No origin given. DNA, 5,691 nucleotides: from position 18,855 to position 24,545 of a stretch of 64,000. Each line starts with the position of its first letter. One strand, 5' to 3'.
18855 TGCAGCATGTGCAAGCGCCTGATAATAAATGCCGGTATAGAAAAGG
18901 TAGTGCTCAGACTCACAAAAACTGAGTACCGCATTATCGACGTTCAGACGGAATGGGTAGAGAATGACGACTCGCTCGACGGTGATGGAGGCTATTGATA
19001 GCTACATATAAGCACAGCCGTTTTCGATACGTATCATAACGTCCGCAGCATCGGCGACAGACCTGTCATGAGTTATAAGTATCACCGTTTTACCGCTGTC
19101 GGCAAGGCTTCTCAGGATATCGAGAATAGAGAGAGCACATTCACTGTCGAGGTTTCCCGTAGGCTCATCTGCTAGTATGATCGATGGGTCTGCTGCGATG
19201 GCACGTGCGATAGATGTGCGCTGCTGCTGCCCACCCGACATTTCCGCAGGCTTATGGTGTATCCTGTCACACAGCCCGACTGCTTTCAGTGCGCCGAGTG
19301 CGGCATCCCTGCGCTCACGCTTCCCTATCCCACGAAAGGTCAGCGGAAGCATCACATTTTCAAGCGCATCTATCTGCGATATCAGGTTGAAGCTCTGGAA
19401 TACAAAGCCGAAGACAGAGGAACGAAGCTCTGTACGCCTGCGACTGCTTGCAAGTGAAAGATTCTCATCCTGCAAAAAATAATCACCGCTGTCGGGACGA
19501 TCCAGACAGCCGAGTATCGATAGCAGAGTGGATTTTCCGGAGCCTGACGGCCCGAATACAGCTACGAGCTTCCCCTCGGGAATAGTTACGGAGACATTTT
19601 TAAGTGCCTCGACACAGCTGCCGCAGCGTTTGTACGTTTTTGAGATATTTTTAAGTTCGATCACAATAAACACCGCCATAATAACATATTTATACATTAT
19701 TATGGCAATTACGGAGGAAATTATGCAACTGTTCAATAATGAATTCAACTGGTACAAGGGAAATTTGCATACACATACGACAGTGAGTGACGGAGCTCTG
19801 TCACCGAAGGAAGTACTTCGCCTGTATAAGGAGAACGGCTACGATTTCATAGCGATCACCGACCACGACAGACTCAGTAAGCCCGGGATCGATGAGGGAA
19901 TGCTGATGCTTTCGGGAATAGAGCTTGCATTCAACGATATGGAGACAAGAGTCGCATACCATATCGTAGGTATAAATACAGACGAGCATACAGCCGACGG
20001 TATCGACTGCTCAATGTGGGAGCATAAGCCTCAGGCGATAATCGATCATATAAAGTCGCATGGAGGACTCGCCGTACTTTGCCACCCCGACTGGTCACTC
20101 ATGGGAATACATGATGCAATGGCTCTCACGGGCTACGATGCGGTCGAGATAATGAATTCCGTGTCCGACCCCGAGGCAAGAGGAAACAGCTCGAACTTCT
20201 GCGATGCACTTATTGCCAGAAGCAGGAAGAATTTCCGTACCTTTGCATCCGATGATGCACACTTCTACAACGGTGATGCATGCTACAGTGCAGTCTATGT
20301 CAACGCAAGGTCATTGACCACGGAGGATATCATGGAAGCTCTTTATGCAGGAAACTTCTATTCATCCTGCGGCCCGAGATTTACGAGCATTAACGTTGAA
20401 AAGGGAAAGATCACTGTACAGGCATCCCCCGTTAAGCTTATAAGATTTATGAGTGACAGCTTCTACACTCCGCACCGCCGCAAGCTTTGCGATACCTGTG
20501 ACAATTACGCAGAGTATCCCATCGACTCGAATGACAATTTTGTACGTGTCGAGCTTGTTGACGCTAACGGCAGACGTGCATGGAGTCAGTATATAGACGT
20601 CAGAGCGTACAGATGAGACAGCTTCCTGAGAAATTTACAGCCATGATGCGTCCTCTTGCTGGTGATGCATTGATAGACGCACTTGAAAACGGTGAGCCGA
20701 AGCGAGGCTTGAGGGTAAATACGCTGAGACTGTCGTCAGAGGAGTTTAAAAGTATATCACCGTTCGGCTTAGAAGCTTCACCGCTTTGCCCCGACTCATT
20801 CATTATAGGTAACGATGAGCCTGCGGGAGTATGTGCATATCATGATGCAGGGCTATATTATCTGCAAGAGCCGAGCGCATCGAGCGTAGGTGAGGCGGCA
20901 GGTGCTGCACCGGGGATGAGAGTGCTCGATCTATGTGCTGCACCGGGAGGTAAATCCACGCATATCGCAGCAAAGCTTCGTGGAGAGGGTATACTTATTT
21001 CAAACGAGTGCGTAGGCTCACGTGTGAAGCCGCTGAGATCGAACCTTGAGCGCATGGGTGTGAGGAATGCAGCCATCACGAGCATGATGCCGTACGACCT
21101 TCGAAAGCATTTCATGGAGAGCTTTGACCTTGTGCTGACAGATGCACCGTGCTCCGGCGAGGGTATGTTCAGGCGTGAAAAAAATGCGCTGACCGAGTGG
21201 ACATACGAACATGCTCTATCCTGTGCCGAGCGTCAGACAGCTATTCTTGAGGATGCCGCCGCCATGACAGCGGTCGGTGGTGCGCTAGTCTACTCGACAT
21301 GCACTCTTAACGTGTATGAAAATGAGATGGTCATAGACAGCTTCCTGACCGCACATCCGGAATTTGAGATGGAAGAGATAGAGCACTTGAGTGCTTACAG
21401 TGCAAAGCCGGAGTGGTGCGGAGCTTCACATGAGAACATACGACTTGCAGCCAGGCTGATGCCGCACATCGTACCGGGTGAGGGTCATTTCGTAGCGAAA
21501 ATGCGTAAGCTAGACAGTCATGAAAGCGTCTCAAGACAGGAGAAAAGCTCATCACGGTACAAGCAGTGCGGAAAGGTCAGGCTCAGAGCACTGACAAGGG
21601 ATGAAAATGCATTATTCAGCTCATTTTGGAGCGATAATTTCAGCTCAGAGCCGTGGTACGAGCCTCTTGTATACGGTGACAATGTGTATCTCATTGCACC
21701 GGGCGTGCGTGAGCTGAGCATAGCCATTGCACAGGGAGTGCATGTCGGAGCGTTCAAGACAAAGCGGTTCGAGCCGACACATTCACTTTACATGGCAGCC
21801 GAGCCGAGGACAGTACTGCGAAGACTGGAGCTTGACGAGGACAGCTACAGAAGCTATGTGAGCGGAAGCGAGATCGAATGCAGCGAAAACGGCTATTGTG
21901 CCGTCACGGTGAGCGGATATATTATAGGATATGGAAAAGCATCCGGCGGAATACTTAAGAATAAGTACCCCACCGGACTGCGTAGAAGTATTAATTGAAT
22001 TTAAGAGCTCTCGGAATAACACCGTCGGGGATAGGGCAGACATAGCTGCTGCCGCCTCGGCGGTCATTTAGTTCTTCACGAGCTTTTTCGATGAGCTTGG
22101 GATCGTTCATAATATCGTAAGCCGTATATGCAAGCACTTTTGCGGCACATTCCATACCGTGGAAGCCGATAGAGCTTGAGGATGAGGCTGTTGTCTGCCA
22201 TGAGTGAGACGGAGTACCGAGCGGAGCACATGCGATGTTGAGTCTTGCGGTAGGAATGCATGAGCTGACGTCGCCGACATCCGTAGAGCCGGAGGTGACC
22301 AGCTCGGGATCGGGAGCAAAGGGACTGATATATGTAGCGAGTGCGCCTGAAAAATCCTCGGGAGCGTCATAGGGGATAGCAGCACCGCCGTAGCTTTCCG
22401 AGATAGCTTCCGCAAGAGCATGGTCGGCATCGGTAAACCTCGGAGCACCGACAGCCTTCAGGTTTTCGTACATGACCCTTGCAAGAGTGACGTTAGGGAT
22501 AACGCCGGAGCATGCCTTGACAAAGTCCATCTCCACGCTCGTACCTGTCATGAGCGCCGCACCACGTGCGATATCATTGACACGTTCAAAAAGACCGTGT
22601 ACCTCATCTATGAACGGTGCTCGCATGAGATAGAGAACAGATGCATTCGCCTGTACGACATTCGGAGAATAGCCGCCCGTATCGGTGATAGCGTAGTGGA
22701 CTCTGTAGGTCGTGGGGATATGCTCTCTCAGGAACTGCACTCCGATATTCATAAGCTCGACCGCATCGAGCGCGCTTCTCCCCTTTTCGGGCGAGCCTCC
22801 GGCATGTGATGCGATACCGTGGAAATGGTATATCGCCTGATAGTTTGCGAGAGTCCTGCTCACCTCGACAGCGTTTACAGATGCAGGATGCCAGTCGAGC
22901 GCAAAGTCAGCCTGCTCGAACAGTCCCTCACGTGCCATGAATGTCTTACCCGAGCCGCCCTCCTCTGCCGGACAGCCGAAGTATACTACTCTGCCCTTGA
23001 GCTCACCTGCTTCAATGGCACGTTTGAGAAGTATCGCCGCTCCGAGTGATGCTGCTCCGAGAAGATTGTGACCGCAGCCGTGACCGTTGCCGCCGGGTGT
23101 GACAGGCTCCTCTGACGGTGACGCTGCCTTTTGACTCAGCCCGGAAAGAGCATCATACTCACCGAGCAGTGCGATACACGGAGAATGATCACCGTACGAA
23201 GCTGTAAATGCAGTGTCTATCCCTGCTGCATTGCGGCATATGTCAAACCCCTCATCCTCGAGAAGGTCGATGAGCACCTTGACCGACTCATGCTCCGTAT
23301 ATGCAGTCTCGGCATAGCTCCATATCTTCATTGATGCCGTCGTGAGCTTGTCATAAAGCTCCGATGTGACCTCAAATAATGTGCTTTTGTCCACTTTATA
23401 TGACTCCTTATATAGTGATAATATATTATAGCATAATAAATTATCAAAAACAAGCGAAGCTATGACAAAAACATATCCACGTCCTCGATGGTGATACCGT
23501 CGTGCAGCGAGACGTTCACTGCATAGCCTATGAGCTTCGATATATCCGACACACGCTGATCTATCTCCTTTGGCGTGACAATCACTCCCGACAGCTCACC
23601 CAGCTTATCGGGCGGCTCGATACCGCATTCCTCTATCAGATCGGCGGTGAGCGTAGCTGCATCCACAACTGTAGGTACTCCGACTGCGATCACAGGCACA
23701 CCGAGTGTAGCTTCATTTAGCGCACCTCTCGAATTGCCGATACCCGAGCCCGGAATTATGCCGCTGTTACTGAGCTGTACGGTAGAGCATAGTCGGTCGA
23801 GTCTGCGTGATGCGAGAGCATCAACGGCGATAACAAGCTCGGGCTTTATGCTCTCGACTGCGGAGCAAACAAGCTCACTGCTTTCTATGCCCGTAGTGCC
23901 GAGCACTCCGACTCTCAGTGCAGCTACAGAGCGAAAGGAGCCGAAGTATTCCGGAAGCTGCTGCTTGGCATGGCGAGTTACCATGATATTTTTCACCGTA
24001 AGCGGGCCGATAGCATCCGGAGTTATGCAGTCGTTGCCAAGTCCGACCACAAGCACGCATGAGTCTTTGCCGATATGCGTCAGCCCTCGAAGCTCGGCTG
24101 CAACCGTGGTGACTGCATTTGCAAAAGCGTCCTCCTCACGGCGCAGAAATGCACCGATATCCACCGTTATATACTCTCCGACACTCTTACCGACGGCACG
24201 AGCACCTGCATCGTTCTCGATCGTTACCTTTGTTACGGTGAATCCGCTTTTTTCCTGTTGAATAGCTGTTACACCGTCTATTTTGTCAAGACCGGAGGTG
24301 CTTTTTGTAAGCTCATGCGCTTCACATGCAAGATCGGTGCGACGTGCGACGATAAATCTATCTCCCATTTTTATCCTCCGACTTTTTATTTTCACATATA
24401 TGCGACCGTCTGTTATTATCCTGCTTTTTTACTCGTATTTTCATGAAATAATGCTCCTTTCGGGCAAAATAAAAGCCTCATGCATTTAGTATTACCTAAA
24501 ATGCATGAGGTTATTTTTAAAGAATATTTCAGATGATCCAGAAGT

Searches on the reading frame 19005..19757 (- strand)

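Call 76: search_protein_families(library=pfam, proteins=[window:19005-19757:-], max_evalue=0.00001)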
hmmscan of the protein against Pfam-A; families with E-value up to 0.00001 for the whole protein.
window:19005-19757:- (251 aa): 2 families
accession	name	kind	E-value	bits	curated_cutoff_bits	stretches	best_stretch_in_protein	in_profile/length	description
PF00005.33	ABC_tran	-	1.6e-29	103.7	25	1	52-200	1-136/137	ABC transporter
PF13304.12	AAA_21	-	7.4e-07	30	27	0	64-119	1-50/304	AAA domain, putative AbiEii toxin, Type IV TA system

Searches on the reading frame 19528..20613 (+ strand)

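Call 76: search_protein_families(library=pfam, proteins=[window:19528-20613:+], max_evalue=0.00001)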
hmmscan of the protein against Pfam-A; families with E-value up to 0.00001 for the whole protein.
window:19528-20613:+ (362 aa): 1 family
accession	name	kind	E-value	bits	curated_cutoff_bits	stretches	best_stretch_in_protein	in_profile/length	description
PF02811.25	PHP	-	5e-06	27.4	26.4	1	80-129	2-41/164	PHP domain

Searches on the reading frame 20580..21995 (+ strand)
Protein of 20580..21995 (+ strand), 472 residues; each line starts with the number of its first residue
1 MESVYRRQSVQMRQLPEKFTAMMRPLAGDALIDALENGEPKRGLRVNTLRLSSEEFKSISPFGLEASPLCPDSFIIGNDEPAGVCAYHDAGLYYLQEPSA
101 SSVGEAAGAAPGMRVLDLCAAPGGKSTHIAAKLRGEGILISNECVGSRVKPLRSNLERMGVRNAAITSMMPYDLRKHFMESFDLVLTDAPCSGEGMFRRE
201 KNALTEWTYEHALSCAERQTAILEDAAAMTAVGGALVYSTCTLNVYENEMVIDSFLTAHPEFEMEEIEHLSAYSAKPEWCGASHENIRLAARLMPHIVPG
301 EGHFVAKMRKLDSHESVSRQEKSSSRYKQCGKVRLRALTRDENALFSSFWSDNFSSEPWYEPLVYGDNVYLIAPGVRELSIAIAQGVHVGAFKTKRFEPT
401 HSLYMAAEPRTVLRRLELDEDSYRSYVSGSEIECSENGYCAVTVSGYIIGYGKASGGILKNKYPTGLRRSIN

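Call 76: search_protein_families(library=pfam, proteins=[window:20580-21995:+], max_evalue=0.00001)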
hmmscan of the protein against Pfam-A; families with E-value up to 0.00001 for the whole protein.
window:20580-21995:+ (472 aa): 3 families
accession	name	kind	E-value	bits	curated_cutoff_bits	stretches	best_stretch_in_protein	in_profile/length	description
PF01189.24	Methyltr_RsmB-F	-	2.5e-41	142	27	1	113-309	10-199/199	16S rRNA methyltransferase RsmB/F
PF17125.10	Methyltr_RsmF_N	-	1.5e-17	64.3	34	1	15-98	1-86/86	N-terminal domain of 16S rRNA methyltransferase RsmF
PF13636.12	Methyltranf_PUA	-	5.1e-14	52.5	27.6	1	424-469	2-49/49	RNA-binding PUA-like domain of methyltransferase RsmF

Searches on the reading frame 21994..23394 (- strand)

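Call 76: search_protein_families(library=pfam, proteins=[window:21994-23394:-], max_evalue=0.00001)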
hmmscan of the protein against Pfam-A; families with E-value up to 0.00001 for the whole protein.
window:21994-23394:- (467 aa): 1 family
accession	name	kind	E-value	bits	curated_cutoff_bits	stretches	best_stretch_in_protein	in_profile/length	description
PF01546.33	Peptidase_M20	-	3.2e-08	34.2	24.6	1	76-335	2-140/206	Peptidase family M20/M25/M40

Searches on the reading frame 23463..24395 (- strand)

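Call 3: search_protein_families(library=pfam, proteins=[window:23463-24395:-], max_evalue=0.1)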
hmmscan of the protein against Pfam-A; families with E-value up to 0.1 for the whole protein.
window:23463-24395:- (311 aa): 2 families
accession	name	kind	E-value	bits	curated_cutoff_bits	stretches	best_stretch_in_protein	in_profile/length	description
PF03418.19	Peptidase_A25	-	5e-73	246.5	27.8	2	24-255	2-240/353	Germination protease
PF06866.16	DUF1256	-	0.041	13.7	27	0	107-137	20-51/164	Protein of unknown function (DUF1256)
